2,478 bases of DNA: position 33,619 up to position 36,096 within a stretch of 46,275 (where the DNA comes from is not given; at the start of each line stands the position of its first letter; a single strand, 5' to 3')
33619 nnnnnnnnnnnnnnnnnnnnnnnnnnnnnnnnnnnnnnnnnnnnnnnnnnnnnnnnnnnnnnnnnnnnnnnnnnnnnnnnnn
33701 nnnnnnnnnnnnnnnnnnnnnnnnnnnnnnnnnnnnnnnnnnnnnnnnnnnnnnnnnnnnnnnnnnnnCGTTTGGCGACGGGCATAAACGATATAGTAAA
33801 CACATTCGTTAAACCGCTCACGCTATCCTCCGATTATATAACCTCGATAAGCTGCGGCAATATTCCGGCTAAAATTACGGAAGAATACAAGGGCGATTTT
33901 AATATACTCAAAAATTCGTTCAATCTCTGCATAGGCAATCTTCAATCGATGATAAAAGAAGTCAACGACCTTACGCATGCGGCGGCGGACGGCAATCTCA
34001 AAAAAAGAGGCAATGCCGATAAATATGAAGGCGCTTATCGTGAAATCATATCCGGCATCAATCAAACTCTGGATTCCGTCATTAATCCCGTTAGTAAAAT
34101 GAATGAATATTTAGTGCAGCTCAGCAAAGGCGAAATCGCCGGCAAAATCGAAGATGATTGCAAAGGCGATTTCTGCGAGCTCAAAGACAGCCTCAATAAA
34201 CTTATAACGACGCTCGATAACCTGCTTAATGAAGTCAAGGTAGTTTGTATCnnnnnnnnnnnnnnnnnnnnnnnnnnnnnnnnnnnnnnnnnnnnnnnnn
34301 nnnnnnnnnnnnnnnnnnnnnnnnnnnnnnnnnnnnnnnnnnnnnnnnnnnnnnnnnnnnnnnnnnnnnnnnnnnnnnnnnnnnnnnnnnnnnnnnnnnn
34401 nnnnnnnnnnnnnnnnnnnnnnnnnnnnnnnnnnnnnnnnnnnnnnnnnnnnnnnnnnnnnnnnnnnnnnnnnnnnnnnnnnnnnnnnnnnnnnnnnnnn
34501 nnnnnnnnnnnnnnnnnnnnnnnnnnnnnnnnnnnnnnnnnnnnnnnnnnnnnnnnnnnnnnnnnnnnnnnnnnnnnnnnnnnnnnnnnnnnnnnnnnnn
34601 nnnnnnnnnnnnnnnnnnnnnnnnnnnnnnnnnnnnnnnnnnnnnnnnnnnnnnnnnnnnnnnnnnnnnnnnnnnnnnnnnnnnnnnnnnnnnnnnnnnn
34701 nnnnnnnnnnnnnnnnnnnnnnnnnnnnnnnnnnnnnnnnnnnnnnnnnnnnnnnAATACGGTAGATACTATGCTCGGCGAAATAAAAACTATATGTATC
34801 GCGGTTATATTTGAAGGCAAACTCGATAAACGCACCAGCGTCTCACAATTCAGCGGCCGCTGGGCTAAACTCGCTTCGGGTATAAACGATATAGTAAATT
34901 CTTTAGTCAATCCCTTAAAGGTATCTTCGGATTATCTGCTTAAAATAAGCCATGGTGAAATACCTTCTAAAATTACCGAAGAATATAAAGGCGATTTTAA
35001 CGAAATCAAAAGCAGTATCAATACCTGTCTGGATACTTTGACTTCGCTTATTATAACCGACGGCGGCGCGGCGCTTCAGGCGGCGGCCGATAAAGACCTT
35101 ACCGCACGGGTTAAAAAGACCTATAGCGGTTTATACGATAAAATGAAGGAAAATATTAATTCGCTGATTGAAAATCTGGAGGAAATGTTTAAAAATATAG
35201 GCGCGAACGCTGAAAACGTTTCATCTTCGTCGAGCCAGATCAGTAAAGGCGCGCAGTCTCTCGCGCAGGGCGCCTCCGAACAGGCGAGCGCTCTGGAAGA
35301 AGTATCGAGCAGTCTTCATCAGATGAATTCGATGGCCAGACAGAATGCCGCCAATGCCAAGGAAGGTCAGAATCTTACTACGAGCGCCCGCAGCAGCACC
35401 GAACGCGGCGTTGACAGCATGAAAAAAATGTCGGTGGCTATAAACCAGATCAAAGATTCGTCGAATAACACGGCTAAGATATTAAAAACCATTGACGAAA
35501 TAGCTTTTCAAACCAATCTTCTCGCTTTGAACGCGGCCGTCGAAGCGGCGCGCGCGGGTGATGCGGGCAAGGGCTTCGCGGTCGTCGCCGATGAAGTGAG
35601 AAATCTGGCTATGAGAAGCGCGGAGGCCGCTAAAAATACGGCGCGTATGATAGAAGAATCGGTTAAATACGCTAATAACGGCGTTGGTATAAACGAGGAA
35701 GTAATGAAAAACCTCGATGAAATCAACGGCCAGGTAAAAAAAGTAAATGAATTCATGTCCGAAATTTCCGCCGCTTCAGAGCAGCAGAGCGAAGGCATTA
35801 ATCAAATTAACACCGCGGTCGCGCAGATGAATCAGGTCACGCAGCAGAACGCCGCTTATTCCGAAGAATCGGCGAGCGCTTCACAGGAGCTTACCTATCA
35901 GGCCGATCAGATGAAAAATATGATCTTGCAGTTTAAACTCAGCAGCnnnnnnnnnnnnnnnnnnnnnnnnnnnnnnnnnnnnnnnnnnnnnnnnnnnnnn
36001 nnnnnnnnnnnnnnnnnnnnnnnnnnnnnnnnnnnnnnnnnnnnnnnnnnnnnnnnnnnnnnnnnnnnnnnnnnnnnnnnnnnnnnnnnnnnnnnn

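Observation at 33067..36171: MCP with no periplasmic sensor and a recently triplicated 549-bp repeat encoding a poly-HAMP-like array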

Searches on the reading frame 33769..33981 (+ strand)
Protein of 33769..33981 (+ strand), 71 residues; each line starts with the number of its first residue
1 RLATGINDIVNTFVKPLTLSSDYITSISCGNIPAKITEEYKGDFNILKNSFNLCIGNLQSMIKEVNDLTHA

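Call 30: search_protein_families(library=pfam, proteins=[window:33769-33981:+], max_evalue=1)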
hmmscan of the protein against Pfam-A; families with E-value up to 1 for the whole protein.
seq(71 aa): 1 family
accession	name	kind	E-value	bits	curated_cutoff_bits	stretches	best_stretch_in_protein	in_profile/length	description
PF18947.5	HAMP_2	-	1.3e-19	70.3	24.3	1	2-58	9-65/67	HAMP domain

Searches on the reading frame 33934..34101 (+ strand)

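Call 30: search_protein_families(library=pfam, proteins=[window:33934-34101:+], max_evalue=1)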
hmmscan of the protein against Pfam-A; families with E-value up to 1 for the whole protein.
seq(56 aa): 2 families
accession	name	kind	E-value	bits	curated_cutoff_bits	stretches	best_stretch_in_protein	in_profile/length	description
PF18947.5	HAMP_2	-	1e-08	35.5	24.3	1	30-54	1-25/67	HAMP domain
PF24261.1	DUF7462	-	0.15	12.2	27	1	3-27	16-40/42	Family of unknown function (DUF7462)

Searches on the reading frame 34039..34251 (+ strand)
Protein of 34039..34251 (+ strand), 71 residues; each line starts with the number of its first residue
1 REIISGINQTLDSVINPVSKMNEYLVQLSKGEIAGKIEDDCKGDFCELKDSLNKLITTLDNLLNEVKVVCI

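Call 30: search_protein_families(library=pfam, proteins=[window:34039-34251:+], max_evalue=1)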
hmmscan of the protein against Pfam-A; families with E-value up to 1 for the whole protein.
seq(71 aa): 2 families
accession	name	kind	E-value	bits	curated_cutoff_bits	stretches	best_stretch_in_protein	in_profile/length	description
PF18947.5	HAMP_2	-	3.3e-21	75.4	24.3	1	1-60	7-66/67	HAMP domain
PF00669.25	Flagellin_N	-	0.18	12.3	26.6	1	10-58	77-125/139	Bacterial flagellin N-terminal helical region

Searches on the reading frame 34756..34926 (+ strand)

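Call 30: search_protein_families(library=pfam, proteins=[window:34756-34926:+], max_evalue=1)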
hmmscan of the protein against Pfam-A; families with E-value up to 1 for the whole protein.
seq(57 aa): 3 families
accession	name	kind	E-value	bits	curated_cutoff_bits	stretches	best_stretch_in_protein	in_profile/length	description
PF18947.5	HAMP_2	-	5.2e-05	23.5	24.3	1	31-56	1-26/67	HAMP domain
PF21927.1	McpB_HAMP_2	-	0.0015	19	27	1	21-47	21-47/49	Methyl-accepting chemotaxis protein McpB, second HAMP domain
PF05480.16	PSMbeta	-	0.0073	16.5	25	1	34-49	18-33/43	Phenol-soluble modulin beta protein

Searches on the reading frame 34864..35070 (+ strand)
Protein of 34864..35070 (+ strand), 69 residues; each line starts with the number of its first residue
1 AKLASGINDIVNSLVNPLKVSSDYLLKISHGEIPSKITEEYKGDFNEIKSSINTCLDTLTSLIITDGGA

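Call 30: search_protein_families(library=pfam, proteins=[window:34864-35070:+], max_evalue=1)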
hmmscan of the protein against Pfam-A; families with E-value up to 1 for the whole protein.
seq(69 aa): 5 families
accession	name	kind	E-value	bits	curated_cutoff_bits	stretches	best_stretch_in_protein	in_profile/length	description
PF18947.5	HAMP_2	-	9e-22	77.3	24.3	1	2-60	8-66/67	HAMP domain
PF11020.14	DUF2610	-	0.069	13.5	21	1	16-64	29-76/81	Domain of unknown function (DUF2610)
PF00064.24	Neur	-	0.13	11.4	27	1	22-69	87-134/334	Neuraminidase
PF20662.3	COG4_C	-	0.14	12.2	26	1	14-61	4-57/231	Conserved oligomeric Golgi complex subunit 4, C-terminal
PF25657.1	Rota_VP6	-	0.16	11.2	27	1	3-67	40-101/390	Rotavirus intermediate capsid protein VP6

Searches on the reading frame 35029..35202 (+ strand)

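Call 30: search_protein_families(library=pfam, proteins=[window:35029-35202:+], max_evalue=1)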
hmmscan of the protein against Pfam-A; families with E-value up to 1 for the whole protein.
seq(58 aa): 3 families
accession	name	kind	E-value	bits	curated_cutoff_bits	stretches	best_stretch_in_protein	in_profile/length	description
PF18947.5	HAMP_2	-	0.00014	22.1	24.3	1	20-51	35-66/67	HAMP domain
PF05957.18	DUF883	-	0.043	14.2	25.4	1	37-57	1-21/53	DUF883 N-terminal domain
PF04888.17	SseC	-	0.092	12.8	30.2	1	16-57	254-295/312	Secretion system effector C (SseC) like family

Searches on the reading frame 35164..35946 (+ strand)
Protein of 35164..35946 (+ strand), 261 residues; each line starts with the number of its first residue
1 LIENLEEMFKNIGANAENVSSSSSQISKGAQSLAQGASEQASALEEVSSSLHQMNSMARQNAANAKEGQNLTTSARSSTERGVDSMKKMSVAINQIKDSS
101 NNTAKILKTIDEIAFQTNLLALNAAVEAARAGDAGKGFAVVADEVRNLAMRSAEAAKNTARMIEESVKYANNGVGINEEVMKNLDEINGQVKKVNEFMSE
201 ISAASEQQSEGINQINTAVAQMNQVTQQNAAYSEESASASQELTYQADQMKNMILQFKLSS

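Call 44: search_solved_structures(query=window:35164-35946:+, max_evalue=1e-10, show_alignments=2)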
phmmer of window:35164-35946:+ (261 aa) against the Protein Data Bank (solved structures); distinct sequences matched with E-value up to 1e-10: 13.
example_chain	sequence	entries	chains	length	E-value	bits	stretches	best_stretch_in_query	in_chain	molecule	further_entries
3zx6_A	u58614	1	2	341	1.3e-50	176.1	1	15-259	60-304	HAMP, METHYL-ACCEPTING CHEMOTAXIS PROTEIN I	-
6s1k_E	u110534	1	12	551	1.1e-49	173.1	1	13-259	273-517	Methyl-accepting chemotaxis protein I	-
8c5v_I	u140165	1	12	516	2.3e-49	172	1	13-257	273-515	Methyl-accepting chemotaxis protein I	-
1qu7_A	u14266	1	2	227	2.3e-47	165.5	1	38-259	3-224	METHYL-ACCEPTING CHEMOTAXIS PROTEIN I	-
31cj_A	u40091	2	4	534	5.7e-37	131.5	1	11-254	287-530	Aerotaxis receptor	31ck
2ch7_A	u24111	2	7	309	6.9e-27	98.6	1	8-220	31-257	METHYL-ACCEPTING CHEMOTAXIS PROTEIN | Methyl-accepting chemotaxis protein 2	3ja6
3ja6_H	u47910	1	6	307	1e-26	98.1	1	8-221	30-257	Methyl-accepting chemotaxis protein 2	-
2ch7_B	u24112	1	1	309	1.2e-26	97.9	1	8-220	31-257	METHYL-ACCEPTING CHEMOTAXIS PROTEIN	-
6s18_A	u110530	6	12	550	4.5e-17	66.6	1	28-258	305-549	Aromatic acid chemoreceptor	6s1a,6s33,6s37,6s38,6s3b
3g6b_A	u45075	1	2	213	1.9e-14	58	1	77-207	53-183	Methyl-accepting chemotaxis protein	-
3g67_A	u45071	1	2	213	5.8e-14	56.4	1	77-199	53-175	Methyl-accepting chemotaxis protein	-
4jpb_B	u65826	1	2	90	1.3e-13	55.3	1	96-165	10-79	Methyl-accepting chemotaxis protein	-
3ur1_C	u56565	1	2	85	1.8e-13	54.8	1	98-165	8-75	Methyl-accepting chemotaxis protein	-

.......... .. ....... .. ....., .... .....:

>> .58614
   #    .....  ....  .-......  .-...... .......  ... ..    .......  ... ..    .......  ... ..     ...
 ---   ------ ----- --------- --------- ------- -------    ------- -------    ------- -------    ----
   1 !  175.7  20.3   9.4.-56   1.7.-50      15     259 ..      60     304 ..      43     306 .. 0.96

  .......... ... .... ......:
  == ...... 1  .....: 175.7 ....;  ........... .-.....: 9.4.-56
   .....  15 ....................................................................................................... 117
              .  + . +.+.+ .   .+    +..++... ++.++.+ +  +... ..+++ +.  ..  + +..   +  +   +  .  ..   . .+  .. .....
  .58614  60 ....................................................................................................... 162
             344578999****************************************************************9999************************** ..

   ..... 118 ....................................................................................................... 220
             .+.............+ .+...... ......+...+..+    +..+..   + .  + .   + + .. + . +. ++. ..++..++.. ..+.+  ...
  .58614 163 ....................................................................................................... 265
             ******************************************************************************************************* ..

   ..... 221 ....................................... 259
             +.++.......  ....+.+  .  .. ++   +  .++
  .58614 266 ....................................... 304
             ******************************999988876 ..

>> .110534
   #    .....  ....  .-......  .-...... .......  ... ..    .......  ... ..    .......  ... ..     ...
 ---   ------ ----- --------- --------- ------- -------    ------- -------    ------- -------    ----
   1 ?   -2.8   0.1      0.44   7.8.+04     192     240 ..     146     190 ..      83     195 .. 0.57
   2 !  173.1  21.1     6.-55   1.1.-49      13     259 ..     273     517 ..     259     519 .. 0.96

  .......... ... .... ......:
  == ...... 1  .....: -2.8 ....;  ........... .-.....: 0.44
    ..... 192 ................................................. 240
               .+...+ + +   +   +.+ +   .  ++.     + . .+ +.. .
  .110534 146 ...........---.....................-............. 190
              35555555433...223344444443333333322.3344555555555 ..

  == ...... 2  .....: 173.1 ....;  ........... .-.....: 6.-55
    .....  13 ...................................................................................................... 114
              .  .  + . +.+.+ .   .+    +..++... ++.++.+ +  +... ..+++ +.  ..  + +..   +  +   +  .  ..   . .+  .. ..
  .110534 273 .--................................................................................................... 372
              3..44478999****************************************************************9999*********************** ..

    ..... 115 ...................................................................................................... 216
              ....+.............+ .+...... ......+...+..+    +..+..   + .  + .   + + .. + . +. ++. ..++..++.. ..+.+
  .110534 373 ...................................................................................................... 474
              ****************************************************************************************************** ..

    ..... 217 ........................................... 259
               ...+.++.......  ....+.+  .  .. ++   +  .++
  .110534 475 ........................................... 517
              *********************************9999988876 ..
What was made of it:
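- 35185..35946 (+): Methyl-accepting / kinase-control domain (aa 707-960). It is the same length as E. coli Tsr and carries EQ/EE methylation-type sites at about aa 738-745 and 932-934. Gapless alignment to Tsr residues 273-517, E = 1e-49 to 1e-50 (call 44).
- On Methyl-accepting chemotaxis protein (MCP): Gapless 245-residue alignment to E. coli Tsr, E = 1e-50 (call 44).
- Signalling domain: gapless alignment to Tsr (call 44).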
